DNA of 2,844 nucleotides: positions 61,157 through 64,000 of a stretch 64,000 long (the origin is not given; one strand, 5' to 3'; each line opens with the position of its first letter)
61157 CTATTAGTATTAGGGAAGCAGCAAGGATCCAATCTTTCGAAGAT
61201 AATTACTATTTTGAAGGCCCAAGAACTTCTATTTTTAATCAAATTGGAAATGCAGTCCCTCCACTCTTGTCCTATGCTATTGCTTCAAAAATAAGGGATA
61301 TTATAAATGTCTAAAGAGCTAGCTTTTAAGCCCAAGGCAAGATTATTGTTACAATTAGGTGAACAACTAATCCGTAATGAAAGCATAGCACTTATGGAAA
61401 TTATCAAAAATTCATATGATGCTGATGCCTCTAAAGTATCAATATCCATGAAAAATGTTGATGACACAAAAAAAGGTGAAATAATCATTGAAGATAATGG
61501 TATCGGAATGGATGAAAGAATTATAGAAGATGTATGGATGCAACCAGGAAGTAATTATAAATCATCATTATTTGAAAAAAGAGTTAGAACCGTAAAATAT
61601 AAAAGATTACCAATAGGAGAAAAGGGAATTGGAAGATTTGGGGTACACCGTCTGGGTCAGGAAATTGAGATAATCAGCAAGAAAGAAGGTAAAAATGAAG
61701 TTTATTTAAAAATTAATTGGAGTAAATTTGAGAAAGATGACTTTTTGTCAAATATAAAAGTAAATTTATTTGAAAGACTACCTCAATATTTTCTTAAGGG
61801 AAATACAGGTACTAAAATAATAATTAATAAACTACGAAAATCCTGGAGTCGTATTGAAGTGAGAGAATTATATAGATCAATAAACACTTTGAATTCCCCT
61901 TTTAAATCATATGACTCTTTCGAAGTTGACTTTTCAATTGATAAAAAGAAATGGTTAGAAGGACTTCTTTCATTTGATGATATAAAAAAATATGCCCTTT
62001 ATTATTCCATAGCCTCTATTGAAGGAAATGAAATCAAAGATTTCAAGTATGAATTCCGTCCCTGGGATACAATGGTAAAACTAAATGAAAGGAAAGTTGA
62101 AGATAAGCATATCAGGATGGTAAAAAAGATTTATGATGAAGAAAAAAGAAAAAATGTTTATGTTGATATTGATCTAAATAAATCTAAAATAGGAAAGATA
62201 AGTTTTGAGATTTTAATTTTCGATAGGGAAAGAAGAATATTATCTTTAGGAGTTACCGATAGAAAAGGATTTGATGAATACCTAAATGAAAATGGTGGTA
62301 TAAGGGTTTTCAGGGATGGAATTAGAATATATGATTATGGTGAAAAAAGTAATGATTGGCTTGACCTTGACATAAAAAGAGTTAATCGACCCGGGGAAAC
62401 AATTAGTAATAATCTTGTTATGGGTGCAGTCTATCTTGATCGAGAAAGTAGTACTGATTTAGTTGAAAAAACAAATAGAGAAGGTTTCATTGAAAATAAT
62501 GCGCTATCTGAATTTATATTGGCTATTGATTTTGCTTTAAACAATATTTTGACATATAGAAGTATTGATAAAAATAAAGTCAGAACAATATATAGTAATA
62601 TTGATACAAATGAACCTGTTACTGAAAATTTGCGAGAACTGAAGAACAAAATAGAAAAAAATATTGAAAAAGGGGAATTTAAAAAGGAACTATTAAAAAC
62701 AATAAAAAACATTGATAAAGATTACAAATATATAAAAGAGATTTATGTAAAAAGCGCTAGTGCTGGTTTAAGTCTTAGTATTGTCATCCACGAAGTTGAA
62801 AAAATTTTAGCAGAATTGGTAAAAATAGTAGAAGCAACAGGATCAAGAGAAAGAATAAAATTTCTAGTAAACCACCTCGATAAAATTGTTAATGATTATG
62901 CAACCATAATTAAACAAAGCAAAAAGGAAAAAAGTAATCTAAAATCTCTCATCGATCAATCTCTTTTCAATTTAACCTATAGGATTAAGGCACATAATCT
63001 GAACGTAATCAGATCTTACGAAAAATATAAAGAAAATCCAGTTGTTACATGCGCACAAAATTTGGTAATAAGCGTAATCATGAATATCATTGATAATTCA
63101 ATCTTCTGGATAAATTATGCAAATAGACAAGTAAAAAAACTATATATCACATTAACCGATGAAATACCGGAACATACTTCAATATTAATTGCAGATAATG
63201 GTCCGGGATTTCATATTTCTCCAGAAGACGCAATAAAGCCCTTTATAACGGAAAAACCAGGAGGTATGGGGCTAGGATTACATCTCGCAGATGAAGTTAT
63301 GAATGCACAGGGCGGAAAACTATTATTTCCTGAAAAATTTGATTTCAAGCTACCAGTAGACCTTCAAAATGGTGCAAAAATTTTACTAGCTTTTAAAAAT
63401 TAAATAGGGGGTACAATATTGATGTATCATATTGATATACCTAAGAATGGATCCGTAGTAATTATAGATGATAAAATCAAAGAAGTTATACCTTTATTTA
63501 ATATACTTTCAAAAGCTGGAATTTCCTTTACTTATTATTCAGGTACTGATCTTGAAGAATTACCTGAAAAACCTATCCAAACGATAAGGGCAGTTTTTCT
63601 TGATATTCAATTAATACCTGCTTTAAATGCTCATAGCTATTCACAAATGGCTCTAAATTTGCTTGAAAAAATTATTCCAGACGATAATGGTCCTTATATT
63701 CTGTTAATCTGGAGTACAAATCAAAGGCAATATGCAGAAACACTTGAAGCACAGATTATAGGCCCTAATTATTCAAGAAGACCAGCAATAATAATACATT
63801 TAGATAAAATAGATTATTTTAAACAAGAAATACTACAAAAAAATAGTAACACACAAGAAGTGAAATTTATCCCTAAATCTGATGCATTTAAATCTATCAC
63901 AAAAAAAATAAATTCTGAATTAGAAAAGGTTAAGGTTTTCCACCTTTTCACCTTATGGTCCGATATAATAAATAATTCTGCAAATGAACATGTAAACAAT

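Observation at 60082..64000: Translationally coupled C5-methyltransferase / dual-GHKL ATPase / receiver-domain operon: candidate undescribed DNA-modification-linked defense or epigenetic signalling system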

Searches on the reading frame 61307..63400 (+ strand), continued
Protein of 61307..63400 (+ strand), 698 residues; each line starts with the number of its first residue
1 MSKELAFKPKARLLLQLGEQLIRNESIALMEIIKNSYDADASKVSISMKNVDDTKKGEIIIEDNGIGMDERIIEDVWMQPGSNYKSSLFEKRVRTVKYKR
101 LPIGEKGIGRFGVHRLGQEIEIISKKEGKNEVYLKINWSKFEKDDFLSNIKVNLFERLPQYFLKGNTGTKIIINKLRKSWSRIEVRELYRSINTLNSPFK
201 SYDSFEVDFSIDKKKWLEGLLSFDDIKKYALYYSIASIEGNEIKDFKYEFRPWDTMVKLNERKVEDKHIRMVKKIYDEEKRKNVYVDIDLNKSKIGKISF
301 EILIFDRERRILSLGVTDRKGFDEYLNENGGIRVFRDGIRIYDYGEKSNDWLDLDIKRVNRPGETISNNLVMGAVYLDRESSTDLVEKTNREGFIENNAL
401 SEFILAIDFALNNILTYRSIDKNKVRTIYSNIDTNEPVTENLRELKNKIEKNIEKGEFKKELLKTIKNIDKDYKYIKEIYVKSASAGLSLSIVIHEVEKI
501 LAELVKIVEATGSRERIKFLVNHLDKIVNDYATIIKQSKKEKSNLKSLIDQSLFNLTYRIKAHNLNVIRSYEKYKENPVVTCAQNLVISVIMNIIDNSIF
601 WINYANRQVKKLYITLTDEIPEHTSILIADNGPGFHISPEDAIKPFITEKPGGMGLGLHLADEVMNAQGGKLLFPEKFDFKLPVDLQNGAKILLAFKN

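Call 80: get_annotated_region(hit=H5, flank=5000)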
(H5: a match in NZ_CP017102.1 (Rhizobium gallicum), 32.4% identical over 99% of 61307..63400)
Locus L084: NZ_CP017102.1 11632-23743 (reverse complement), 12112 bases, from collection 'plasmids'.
description: Rhizobium gallicum strain IE4872 plasmid pRgalIE4872a, complete sequence
organism: Rhizobium gallicum (NCBI taxid 56730)
taxonomy: Bacteria; Pseudomonadota; Alphaproteobacteria; Hyphomicrobiales; Rhizobiaceae; Rhizobium; Rhizobium gallicum
host: -; source: Phaseolus vulgaris,Whole organism,nodule from Agricultural field; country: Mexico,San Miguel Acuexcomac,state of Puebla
typing (MOB-suite, as given by PLSDB): conjugative; replicon rep_cluster_592; relaxase MOBQ; mating-pair formation MPF_T
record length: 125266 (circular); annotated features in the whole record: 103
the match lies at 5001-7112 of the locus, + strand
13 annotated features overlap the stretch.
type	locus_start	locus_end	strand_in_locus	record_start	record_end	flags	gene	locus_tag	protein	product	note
CDS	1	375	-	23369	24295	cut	-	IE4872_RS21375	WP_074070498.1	zincin-like metallopeptidase domain-containing protein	-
CDS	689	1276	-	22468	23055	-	-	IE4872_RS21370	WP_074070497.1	hypothetical protein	-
CDS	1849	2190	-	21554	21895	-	-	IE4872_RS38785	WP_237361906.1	hypothetical protein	-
CDS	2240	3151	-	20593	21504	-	-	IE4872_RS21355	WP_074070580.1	DUF3991 and toprim domain-containing protein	-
CDS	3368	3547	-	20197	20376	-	-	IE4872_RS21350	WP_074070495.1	hypothetical protein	-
CDS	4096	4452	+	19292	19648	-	-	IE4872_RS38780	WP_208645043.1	hypothetical protein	-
CDS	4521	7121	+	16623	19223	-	-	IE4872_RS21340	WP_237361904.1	ATP-binding protein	-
CDS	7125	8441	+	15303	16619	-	-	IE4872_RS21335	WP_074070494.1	hypothetical protein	-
CDS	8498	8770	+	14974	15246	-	-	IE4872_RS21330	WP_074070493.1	hypothetical protein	-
CDS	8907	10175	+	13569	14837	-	dcm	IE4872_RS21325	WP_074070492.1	DNA (cytosine-5-)-methyltransferase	GO:0006304 - DNA modification [Evidence IEA]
CDS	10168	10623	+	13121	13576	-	-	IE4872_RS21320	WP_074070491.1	very short patch repair endonuclease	-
CDS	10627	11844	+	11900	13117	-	-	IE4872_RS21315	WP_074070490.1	type II restriction endonuclease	GO:0009307 - DNA restriction-modification system [Evidence IEA]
CDS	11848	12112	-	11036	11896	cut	-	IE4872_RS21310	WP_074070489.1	HNH endonuclease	-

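Call 81: search_protein_families(library=pfam, proteins=[L084:7125-8438:+, L084:4521-7118:+, L002:10106-11725:+, L065:10111-11457:+, L030:10119-11504:+], max_evalue=1)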
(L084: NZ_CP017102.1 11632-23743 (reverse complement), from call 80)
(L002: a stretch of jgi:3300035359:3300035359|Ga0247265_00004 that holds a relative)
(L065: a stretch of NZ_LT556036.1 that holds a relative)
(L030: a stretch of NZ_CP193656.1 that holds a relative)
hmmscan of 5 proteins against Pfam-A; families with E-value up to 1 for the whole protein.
L084:7125-8438:+ (438 aa): 0 families

L084:4521-7118:+ (866 aa): 2 families
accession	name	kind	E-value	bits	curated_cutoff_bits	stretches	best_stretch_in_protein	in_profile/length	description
PF13589.12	HATPase_c_3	-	1.7e-16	60.9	25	1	180-297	3-110/137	Histidine kinase-, DNA gyrase B-, and HSP90-like ATPase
PF02518.31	HATPase_c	-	1.8e-14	54.6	26.4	2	183-282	9-99/111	Histidine kinase-, DNA gyrase B-, and HSP90-like ATPase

L002:10106-11725:+ (540 aa): 0 families

L065:10111-11457:+ (449 aa): 1 family
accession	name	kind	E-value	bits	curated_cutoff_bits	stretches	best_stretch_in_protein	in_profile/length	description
PF21020.4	Spectrin_4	-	0.14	12.8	24.2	1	53-87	60-95/100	Spectrin-like repeat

L030:10119-11504:+ (462 aa): 2 families
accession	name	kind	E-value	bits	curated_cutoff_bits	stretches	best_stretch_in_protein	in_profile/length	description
PF04480.18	DUF559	-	0.077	13.3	20.6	1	136-186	59-107/109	Protein of unknown function (DUF559)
PF15977.11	HTH_46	-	0.16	12.5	29.3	0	108-130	8-30/68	Winged helix-turn-helix DNA binding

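Call 85: fold_search(model_id=the predicted structure, library=pdb)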
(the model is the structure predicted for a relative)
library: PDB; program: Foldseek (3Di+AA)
matches with E <= 10: 1533; with E <= 0.001: 3
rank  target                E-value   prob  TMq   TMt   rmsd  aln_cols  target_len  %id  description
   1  1yio                  4.0e-04  1.00  0.20  0.38  11.7       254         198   14  Crystallographic structure of response regulator StyR from Pseudomonas fluorescens (released 2005-09-27)
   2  1qo0_E                5.1e-04  1.00  0.19  0.39  15.2       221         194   11  Amide receptor of the amidase operon of Pseudomonas aeruginosa (AmiC) complexed with the negative regulator AmiR. (released 1999-12-23)
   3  5xt2_B                9.0e-04  1.00  0.21  0.41  11.6       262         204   13  Crystal structures of full-length FixJ from B. japonicum crystallized in space group P212121 (released 2018-05-23)
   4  7pva_D                1.3e-03  1.00  0.21  0.19  15.6       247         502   14  1.9 Angstrom crystal structure of dimeric PorX, co-crystallized in the presence of zinc (released 2022-12-14)
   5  3kcn_A                3.0e-03  0.99  0.19  0.49   8.7       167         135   16  The crystal structure of adenylate cyclase from Rhodopirellula baltica (released 2009-11-17)
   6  6oec_B                1.2e-02  0.99  0.22  0.50   5.3       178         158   11  Yeast Spc42 Trimeric Coiled-Coil Amino Acids 181-211 fused to PDB: 3H5I (released 2019-04-24)
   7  6oec_E                1.3e-02  0.99  0.20  0.49  10.1       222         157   13  Yeast Spc42 Trimeric Coiled-Coil Amino Acids 181-211 fused to PDB: 3H5I (released 2019-04-24)
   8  7cci_B                1.4e-02  0.99  0.20  0.51   4.7       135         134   15  Acinetobacter baumannii response regulator AdeR with disordered N terminus (released 2021-06-23)
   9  1nat                  1.5e-02  0.99  0.19  0.56   4.8       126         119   17  CRYSTAL STRUCTURE OF SPOOF FROM BACILLUS SUBTILIS (released 1998-10-14)
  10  5kbx_B                1.5e-02  0.99  0.18  0.44   5.0       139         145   16  Co-crystal structure of the Saccharomyces cerevisiae histidine phosphotransfer signaling protein Ypd1 and the receiver (released 2017-06-07)
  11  3cfy                  2.1e-02  0.99  0.18  0.49   4.8       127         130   11  Crystal structure of signal receiver domain of putative Luxo repressor protein from Vibrio parahaemolyticus (released 2008-03-18)
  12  1xhf_B                2.2e-02  0.99  0.18  0.54   3.9       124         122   17  Crystal structure of the bef3-activated receiver domain of redox response regulator arca (released 2005-05-17)
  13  6oec_C                2.2e-02  0.98  0.18  0.43   4.5       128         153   11  Yeast Spc42 Trimeric Coiled-Coil Amino Acids 181-211 fused to PDB: 3H5I (released 2019-04-24)
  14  3kcn_B                2.4e-02  0.97  0.19  0.49   8.4       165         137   15  The crystal structure of adenylate cyclase from Rhodopirellula baltica (released 2009-11-17)
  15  8twd_C                2.6e-02  0.25  0.18  0.23  16.8       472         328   10  Structure of IraM-bound RssB (released 2024-01-10)
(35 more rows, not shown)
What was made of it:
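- Tried and rejected: MazF link by Foldseek: Foldseek against the PDB was flooded by receiver domains (call 85).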

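Call 88: search_dna_similar(query=window:61307-63400:+, collection=phages, mode=protein, max_rows=10)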
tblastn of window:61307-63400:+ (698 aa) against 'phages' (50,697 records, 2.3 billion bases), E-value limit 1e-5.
Records with a match: 5; places in all: 5; records where one place covers at least 80% of the query: 2.
Best place of each record, by identity: <60% 5.
By first word of the organism name: Bacteriophage 2; Yersinia 2; Escherichia 1.
By host as written in the record: - 2; Yersinia pestis EV76 2; Escherichia coli C 1.
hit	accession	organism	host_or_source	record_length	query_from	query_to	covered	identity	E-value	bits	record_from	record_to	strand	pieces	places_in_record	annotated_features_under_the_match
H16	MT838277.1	Bacteriophage sp.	human fecal samples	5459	6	697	99%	33.6%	1e-127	421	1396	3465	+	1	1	record has no annotation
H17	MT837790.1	Bacteriophage sp.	human fecal samples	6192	1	665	95%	28.9%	1e-48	190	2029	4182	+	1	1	record has no annotation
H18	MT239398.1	Yersinia phage P37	Yersinia pestis EV76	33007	1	177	25%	30.6%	2e-9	67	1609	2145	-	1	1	hypothetical protein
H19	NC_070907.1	Yersinia phage P37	Yersinia pestis EV76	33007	1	177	25%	30.6%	2e-9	67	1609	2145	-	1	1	hypothetical protein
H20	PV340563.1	Escherichia phage PhiR44_1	Escherichia coli C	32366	13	137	18%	32.8%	3e-9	67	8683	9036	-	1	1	ParaMORC3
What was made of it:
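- Tried and rejected: The only near-full-length matches are two short unannotated faecal contigs; the other three hits cover just the N-terminal GHKL region (<=25% of the query) (call 88).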

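Call 89: search_dna_similar(query=P0001, collection=plasmids, mode=protein, max_rows=12, max_evalue=0.001)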
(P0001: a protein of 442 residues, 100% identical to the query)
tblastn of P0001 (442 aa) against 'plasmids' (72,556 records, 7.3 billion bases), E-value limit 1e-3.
Records with a match: 1; places in all: 1; records where one place covers at least 80% of the query: 0.
Best place of each record, by identity: <60% 1.
By first word of the organism name: Agrobacterium 1.
By predicted mobility (MOB-suite, as given by PLSDB): non-mobilizable 1.
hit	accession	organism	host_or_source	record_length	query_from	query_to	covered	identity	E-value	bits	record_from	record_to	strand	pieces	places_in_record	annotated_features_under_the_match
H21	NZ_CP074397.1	Agrobacterium salinitolerans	Cotton,tiaaue sample,root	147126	55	232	40%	23.0%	2e-4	51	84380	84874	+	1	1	hypothetical protein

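Call 95: search_protein_representatives(alignment_id=A1)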
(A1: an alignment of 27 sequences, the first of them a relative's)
Query: 27 sequences, 430 profile positions. Proteins with E-value up to 0.001 (for the whole library): 2088; up to 1e-10: 1704; up to 1e-30: 1045. The best 150 are listed.
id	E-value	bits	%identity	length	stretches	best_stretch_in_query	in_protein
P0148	2.7e-139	481.6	-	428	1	1-429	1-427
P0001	6.1e-136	470.5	-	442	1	2-429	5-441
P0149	8.4e-136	470.1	-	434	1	1-429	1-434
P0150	2.1e-132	458.9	-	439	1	1-429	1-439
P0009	8.0e-126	437.2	-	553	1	2-429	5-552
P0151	1.3e-125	436.5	-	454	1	1-429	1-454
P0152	7.5e-123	427.4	-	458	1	1-429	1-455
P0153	7.2e-122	424.2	-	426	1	1-430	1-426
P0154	9.4e-122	423.8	-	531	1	1-429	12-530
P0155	9.9e-121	420.4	-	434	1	1-429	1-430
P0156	1.3e-119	416.7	-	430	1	2-429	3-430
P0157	6.3e-119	414.5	-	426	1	1-429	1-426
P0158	1.9e-118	412.9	-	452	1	1-429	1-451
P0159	2.5e-118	412.5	-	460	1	3-429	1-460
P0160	7.7e-118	410.9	-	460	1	1-429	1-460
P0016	3.1e-114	399.0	-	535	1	2-429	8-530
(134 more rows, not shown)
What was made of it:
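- X has 2088 cluster representatives, all with the same full-length architecture (call 95).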

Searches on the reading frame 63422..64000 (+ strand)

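Call 9: search_protein_families(library=pfam, proteins=[window:63422-64000:+], max_evalue=1)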
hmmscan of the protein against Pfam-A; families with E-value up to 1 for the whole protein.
window:63422-64000:+ (193 aa): 1 family
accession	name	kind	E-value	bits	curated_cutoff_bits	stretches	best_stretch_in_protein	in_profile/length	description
PF07924.16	NuiA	-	0.11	13.2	22.1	1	109-176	37-103/130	Nuclease A inhibitor-like protein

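Call 10: search_protein_families(library=padloc, proteins=[window:63422-64000:+], max_evalue=1)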
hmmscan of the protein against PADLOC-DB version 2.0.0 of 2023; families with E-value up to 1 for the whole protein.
window:63422-64000:+ (193 aa): 1 family
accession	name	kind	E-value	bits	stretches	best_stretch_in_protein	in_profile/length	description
PDLC01875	CARF3--CARF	-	0.0073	14.1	1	122-170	40-87/219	-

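Call 11: search_protein_families(library=ncbifam, proteins=[window:63422-64000:+], max_evalue=1)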
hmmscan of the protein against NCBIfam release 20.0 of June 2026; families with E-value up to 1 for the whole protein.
window:63422-64000:+ (193 aa): 0 families
